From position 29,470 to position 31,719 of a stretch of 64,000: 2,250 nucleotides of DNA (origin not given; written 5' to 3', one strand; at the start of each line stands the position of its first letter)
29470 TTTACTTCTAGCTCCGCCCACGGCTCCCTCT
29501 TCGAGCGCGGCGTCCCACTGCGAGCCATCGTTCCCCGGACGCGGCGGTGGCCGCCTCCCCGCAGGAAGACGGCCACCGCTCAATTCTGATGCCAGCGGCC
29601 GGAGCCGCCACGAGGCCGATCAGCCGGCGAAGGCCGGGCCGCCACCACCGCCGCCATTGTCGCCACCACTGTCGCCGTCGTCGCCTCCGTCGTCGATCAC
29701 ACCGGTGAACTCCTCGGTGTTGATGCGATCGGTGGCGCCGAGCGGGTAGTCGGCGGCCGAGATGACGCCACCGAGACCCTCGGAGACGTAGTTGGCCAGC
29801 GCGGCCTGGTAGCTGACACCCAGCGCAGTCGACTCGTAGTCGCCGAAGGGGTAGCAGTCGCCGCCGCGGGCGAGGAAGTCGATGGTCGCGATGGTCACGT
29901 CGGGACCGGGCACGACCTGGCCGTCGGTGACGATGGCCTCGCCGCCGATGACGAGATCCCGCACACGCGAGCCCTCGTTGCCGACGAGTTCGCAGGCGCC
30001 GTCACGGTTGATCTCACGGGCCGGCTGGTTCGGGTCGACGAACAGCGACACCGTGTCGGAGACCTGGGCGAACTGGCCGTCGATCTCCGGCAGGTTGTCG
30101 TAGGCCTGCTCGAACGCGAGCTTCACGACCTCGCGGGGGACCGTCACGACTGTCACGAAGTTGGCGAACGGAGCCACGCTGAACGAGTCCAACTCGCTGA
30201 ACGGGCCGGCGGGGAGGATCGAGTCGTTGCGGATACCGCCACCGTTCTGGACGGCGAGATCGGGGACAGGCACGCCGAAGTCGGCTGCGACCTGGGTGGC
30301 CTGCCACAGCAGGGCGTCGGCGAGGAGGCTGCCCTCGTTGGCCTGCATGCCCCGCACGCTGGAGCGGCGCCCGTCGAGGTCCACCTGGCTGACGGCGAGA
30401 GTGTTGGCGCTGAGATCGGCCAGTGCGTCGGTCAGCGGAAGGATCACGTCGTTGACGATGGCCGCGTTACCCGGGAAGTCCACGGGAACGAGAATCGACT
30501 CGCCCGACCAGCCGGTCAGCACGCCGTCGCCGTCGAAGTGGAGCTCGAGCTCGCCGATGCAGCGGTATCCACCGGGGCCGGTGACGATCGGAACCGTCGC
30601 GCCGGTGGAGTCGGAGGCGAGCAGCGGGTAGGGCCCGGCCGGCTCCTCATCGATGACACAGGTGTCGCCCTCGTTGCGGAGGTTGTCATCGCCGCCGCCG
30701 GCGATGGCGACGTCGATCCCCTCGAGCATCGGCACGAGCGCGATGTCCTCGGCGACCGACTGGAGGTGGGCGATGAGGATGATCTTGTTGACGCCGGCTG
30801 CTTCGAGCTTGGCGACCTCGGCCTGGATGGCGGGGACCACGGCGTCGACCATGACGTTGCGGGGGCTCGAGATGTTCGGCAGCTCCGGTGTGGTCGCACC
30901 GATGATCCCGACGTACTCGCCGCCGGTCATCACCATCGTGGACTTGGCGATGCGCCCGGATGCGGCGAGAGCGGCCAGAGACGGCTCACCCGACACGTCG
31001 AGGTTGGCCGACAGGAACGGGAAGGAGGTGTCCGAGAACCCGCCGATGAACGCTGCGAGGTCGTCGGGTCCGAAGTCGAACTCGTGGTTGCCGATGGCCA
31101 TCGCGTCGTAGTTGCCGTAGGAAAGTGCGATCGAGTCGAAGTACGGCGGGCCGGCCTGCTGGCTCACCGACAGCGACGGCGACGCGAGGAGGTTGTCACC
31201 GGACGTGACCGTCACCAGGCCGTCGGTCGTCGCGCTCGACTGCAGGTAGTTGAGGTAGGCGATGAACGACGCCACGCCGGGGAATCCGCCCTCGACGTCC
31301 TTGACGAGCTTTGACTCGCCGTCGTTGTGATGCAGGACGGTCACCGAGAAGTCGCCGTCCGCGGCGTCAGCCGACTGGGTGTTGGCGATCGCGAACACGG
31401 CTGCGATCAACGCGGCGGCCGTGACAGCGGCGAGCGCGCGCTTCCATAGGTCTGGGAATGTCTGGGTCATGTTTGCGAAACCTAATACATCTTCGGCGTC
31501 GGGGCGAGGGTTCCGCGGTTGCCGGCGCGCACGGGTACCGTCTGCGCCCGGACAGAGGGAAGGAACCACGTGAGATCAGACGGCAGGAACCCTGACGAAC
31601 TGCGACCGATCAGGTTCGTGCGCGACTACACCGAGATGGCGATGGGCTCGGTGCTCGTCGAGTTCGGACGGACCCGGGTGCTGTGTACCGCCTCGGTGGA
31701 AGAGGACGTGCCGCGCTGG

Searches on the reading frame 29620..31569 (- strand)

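Call 24: search_protein_families(library=pfam, proteins=[window:29620-31569:-], max_evalue=0.01)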
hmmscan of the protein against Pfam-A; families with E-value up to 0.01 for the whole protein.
window:29620-31569:- (649 aa): 2 families
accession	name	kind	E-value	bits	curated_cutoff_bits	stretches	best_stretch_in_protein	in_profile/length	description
PF02872.23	5_nucleotid_C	-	2e-16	60.9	23.6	1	400-574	12-154/158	5'-nucleotidase, C-terminal domain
PF21953.1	NadN_nucleosid_C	-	0.0012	19.3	27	1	432-483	33-83/199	NAD nucleotidase, C-terminal domain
